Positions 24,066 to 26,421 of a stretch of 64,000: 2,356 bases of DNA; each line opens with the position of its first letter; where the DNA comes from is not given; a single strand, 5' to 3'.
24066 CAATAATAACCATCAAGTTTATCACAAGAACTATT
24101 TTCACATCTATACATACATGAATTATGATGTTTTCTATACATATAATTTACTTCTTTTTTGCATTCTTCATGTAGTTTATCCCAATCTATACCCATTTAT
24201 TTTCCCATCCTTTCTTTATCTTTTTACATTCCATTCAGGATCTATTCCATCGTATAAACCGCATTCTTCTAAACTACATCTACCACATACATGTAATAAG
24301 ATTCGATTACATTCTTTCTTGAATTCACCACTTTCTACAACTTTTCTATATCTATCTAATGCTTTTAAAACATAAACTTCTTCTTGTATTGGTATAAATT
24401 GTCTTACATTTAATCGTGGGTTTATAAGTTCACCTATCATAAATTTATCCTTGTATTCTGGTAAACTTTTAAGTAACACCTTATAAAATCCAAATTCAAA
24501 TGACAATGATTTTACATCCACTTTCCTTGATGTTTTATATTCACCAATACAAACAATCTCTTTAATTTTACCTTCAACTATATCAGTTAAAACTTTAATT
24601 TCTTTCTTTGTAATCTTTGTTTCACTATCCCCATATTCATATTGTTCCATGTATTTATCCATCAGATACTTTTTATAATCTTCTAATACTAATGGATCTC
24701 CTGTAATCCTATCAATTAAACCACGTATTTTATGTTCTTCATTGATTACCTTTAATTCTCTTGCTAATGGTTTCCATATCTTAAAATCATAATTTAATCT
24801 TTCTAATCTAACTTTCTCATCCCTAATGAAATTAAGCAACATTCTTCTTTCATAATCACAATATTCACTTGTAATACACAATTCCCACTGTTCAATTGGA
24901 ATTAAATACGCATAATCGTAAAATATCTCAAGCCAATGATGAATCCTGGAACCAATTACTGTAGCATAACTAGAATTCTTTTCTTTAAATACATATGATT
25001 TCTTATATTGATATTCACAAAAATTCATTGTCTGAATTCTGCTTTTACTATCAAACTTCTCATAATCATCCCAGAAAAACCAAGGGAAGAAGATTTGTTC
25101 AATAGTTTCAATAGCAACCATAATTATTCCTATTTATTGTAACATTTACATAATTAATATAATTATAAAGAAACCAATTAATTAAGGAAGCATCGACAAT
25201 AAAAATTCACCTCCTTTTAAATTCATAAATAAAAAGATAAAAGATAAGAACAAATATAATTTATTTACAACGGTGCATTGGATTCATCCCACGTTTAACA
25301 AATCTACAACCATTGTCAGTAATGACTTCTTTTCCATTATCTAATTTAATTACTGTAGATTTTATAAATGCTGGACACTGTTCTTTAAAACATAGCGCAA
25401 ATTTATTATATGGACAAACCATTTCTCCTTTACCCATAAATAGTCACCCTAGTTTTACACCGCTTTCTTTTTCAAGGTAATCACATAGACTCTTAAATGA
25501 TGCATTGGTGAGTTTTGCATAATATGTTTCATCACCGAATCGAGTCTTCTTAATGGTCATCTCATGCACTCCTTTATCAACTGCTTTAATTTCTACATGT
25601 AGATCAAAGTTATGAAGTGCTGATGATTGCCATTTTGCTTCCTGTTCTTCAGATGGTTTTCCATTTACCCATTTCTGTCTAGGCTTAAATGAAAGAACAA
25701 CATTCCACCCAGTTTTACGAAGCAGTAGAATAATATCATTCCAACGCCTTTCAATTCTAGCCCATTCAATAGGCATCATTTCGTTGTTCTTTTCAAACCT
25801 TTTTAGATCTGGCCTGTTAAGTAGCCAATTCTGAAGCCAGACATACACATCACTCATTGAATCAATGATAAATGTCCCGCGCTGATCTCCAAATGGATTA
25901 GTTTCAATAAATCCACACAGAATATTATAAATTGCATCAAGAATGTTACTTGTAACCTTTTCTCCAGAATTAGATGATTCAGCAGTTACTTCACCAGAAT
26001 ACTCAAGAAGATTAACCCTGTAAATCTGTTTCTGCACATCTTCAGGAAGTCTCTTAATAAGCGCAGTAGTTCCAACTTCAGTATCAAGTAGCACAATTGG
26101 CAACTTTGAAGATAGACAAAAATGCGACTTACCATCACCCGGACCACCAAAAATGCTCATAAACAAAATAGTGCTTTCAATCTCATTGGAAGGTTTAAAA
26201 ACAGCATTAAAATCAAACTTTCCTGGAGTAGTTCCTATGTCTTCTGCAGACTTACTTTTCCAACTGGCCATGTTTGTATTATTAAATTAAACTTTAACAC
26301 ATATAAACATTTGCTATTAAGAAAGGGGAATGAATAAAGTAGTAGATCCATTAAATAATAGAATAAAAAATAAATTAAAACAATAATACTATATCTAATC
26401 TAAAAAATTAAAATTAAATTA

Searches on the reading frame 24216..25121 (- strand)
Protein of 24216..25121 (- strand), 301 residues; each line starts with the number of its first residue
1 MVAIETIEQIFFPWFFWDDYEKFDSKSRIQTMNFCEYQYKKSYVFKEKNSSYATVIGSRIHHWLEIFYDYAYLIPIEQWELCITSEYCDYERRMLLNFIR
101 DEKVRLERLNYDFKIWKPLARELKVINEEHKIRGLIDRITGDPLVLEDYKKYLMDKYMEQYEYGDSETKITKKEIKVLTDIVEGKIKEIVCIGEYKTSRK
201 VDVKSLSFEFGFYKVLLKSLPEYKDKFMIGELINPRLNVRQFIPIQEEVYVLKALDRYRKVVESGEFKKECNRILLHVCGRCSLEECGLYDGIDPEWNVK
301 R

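Call 48: search_protein_families(library=pfam, proteins=[window:24216-25121:-], max_evalue=0.001)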
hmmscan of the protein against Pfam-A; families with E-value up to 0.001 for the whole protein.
window:24216-25121:- (301 aa): 1 family
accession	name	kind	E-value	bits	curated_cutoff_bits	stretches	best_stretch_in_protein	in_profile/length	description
PF12705.13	PDDEXK_1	-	3.1e-07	31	22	1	25-152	3-146/247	PD-(D/E)XK nuclease superfamily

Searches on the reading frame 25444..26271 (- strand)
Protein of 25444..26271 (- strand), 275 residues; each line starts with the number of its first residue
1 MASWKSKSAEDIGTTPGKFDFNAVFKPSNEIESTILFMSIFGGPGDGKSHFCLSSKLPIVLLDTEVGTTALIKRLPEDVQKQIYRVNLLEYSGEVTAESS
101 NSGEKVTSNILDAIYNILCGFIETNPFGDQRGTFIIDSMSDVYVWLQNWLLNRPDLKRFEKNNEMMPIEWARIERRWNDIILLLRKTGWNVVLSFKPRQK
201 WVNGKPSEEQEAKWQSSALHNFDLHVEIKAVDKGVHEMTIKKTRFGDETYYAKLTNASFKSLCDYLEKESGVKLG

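Call 48: search_protein_families(library=pfam, proteins=[window:25444-26271:-], max_evalue=0.001)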
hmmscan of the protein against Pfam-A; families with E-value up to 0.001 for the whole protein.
window:25444-26271:- (275 aa): 1 family
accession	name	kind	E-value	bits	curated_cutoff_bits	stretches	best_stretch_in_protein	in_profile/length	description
PF13479.12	AAA_24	-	3.3e-07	30.8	27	1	38-223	5-163/195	AAA domain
